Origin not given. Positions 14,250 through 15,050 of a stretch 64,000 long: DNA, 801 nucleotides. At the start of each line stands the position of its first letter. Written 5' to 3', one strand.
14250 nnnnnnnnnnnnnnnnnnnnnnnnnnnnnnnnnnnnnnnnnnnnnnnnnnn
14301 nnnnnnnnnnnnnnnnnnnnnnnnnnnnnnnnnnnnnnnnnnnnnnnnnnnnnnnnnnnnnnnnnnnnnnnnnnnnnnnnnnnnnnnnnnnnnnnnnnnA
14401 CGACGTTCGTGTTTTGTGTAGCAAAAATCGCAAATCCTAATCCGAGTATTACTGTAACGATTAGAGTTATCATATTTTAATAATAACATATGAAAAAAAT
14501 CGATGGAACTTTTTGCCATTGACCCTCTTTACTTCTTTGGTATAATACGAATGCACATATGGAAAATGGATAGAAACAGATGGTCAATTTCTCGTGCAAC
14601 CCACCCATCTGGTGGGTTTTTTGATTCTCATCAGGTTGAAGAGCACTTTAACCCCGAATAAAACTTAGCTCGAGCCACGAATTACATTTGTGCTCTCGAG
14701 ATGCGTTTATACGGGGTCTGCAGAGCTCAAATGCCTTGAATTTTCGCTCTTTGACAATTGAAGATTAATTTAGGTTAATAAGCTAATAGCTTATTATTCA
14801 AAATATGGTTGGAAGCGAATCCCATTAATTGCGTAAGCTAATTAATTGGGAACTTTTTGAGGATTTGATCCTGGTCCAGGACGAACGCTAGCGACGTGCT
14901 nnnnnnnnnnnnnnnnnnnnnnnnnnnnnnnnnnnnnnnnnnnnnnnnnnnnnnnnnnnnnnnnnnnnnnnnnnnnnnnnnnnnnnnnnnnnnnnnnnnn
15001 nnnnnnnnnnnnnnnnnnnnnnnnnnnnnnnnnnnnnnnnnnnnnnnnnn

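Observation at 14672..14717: Conserved element of about 40 nt upstream of 16S, repeated in the structured non-coding region at 32837-32881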

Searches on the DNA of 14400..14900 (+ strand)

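Call 5: search_rna_families(source=window, start=14400, end=14900, threshold=evalue, max_evalue=10, show_alignments=3)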
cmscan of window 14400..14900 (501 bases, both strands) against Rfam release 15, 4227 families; matches with E-value up to 10: 3.
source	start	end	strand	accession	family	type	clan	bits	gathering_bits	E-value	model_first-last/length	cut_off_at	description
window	14853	14900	+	RF00177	SSU_rRNA_bacteria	Gene; rRNA;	CL00111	31.4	50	1.8e-07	1-48/1533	3'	Bacterial small subunit ribosomal RNA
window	14502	14625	+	RF01859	Phe_leader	Cis-reg; leader;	-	21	55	0.44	1-125/125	no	Phenylalanine leader peptide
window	14789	14874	-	RF01934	bxd_6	Gene; lncRNA;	-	18.9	50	0.47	1-93/93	no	Bithoraxoid conserved region 6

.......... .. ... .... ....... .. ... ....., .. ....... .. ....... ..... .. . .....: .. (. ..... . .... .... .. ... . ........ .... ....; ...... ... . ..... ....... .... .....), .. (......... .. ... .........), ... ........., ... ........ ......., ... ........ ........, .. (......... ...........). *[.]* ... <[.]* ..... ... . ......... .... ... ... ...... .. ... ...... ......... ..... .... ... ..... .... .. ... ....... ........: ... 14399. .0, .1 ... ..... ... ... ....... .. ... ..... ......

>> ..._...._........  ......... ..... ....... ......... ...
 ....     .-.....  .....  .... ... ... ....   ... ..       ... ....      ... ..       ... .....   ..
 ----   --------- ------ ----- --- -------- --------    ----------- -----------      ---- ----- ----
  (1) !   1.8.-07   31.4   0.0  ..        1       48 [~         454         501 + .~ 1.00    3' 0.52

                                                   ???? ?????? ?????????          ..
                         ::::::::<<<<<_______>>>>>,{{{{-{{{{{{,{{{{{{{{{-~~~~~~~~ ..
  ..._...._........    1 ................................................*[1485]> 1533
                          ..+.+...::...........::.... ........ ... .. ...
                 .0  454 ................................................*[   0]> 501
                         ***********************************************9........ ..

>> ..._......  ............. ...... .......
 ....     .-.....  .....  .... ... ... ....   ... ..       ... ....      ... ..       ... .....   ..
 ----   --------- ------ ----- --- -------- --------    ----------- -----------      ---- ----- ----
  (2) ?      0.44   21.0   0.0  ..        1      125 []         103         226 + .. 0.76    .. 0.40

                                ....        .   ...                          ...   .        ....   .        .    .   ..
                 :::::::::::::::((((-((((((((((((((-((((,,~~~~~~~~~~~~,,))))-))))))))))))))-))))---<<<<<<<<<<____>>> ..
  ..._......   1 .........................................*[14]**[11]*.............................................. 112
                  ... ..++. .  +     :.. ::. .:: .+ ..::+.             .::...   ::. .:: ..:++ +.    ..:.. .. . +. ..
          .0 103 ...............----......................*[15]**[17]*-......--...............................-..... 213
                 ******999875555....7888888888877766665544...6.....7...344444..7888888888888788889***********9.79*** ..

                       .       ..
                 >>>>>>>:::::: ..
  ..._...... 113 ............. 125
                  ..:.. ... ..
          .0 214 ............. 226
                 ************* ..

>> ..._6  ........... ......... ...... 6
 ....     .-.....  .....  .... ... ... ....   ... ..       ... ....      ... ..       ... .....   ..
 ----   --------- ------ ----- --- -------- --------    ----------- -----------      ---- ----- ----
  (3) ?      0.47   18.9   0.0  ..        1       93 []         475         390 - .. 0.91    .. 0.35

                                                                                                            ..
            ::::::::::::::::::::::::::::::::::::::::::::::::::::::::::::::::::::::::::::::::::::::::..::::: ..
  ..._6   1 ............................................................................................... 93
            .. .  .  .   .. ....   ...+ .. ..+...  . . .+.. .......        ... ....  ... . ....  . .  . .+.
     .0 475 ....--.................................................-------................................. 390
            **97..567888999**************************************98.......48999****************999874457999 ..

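Call 57: build_rna_model(alignment_id=A4, structure=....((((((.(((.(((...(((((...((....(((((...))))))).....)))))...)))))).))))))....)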
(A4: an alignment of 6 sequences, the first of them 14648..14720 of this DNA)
Model R1 built from alignment A4 (6 sequences, 80 columns); structure: as given.
model positions 73; base pairs 24; branch points 0; effective number of sequences 3.4; information 0.773 bits per position. Calibrated on 0.2 Mb of random sequence (short: E-values are rough).
structure used (alignment columns):
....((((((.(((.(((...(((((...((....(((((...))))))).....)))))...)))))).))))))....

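Call 59: search_with_rna_model(model_id=R1, sources=[window, L002, L007, L008, L011, L033, L014, L016, L017, L018, L019, L020, L021, L022, L023, L024, L025, L026, L027, L028, L029, L030, L031, L032, L035, L036, L037, L038, L041, L042, L043, L044, L045, L046, L047, L048, L049, L050, L051, L052, L053, L054, L055, L056, L057, L058, L059, L060, L061, L062, L063, L064, L065, L066, L067, L068, L069, L070, L071, L072, L073, L074, L075, L076, L077, L078, L079, L080, L081, L082, L083, L084, L085, L086, L087, L088, L089, L090, L091, L092, L093, L094, L095, L096, L097, L098, L099, L100, L101, L102, L103, L104, L105, L106, L107, L108, L109, L110], max_evalue=1, show_alignments=0)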
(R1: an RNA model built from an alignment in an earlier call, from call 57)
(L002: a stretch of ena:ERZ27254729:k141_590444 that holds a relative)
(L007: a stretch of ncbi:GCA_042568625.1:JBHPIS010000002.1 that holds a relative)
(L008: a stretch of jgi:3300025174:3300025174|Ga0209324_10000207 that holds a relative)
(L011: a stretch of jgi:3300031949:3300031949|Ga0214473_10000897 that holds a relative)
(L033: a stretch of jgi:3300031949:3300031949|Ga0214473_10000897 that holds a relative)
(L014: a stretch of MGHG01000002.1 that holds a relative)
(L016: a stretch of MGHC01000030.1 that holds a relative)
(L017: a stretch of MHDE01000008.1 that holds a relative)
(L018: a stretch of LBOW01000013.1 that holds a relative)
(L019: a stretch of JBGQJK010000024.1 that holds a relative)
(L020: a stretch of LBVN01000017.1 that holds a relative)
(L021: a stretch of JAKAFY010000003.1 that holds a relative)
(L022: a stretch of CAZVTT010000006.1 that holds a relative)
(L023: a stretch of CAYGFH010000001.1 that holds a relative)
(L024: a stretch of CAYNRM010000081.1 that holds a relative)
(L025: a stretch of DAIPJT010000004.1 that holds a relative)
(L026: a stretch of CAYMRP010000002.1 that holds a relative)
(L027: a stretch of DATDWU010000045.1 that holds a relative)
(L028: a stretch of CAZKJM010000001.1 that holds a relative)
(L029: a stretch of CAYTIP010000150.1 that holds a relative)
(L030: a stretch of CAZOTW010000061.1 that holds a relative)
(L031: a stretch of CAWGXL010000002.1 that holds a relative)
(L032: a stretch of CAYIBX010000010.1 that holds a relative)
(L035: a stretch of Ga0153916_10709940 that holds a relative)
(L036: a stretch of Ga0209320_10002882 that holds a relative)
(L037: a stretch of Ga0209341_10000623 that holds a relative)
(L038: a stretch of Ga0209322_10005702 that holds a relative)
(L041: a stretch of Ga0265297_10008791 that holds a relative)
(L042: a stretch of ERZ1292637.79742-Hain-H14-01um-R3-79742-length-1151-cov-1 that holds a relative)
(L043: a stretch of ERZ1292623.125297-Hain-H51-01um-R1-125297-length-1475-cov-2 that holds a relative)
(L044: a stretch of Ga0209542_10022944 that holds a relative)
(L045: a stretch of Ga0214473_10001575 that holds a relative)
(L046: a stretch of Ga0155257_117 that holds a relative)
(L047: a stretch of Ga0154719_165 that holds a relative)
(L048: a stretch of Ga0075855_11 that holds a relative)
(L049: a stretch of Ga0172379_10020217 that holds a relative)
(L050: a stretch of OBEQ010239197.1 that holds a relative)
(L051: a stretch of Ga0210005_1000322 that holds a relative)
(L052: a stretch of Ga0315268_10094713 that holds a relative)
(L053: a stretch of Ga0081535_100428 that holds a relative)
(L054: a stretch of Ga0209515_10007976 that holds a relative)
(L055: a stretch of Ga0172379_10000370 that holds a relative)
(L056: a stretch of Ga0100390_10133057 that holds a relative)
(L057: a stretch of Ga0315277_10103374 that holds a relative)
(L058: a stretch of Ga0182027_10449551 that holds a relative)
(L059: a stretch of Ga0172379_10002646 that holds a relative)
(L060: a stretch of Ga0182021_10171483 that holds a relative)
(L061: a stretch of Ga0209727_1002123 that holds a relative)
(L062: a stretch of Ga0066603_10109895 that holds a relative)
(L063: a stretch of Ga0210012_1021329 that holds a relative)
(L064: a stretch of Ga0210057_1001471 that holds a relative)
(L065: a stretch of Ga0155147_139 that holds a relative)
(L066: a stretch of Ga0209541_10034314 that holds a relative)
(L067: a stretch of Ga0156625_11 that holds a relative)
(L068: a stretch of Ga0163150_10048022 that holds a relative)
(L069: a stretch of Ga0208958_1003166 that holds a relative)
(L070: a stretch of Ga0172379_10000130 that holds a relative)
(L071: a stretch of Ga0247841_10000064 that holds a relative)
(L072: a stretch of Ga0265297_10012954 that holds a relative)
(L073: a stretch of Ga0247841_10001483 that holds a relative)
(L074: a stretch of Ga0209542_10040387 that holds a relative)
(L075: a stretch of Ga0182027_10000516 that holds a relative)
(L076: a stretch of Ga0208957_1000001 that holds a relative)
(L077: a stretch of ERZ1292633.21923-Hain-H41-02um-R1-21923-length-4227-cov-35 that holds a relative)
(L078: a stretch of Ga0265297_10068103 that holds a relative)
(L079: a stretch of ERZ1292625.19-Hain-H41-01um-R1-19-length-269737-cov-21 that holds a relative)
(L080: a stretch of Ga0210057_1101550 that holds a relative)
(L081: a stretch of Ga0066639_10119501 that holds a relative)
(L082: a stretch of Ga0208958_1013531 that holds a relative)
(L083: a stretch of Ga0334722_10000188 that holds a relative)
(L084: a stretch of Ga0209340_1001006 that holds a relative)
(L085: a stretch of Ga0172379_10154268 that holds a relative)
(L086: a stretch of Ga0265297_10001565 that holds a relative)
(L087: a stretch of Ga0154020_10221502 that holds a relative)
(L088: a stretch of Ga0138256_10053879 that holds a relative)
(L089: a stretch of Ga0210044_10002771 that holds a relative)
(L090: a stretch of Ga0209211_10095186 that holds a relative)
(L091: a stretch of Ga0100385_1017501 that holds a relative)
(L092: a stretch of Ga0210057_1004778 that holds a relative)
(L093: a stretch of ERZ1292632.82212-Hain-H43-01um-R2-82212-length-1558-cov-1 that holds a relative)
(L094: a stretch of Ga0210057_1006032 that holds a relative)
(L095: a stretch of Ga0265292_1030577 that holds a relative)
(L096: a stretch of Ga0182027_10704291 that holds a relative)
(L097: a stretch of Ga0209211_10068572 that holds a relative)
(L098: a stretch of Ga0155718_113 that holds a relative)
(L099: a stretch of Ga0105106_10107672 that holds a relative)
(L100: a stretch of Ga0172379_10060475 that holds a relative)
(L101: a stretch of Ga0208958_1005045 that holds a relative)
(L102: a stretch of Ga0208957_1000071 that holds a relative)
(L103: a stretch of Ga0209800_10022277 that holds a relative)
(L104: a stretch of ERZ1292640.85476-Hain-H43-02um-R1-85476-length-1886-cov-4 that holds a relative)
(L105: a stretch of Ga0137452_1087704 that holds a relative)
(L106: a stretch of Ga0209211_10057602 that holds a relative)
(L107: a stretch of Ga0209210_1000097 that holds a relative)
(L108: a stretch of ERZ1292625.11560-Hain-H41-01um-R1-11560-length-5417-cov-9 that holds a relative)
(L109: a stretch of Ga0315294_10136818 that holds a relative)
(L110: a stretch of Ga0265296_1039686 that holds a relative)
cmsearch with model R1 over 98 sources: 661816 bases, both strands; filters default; matches with E-value up to 1: 17.
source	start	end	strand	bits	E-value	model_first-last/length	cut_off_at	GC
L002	11845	11917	+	87.9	2.5e-20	1-73/73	no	0.56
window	32814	32886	+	86.7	5.2e-20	1-73/73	no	0.55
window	14648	14720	+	82.6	6.6e-19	1-73/73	no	0.45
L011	9369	9441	+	82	1e-18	1-73/73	no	0.56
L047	1514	1586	+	78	1.2e-17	1-73/73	no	0.53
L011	12525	12597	+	64.1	6.8e-14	1-73/73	no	0.58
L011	3615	3691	+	52.4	1e-10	1-73/73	no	0.51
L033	3445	3521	-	52.4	1e-10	1-73/73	no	0.51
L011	1161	1238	-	46.6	3.7e-09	1-73/73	no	0.46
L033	5898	5975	+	46.6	3.7e-09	1-73/73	no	0.46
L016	244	315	-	28.7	0.00025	1-73/73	no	0.6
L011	13027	13103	-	27.5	0.00053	1-73/73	no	0.44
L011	9791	9862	-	27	0.00075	1-73/73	no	0.57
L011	8324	8362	-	25.2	0.0023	1-73/73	no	0.46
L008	3593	3671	+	21.4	0.024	1-73/73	no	0.51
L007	13076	13152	-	17.8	0.22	1-73/73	no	0.39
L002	3291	3379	-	16.8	0.4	1-73/73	no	0.56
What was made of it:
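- On rrn boxB/boxA/boxC antitermination leader: R1 finds no copy in about 100 loci that cover the region next to the leader, apart from the window species (call 59).
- The covariance model finds only these two copies in the 64-kb window, but at least six in about 35 kb of the L011 genome (call 59). Both orientations occur (call 59). One copy is antisense to the rRNA operon (call 59).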
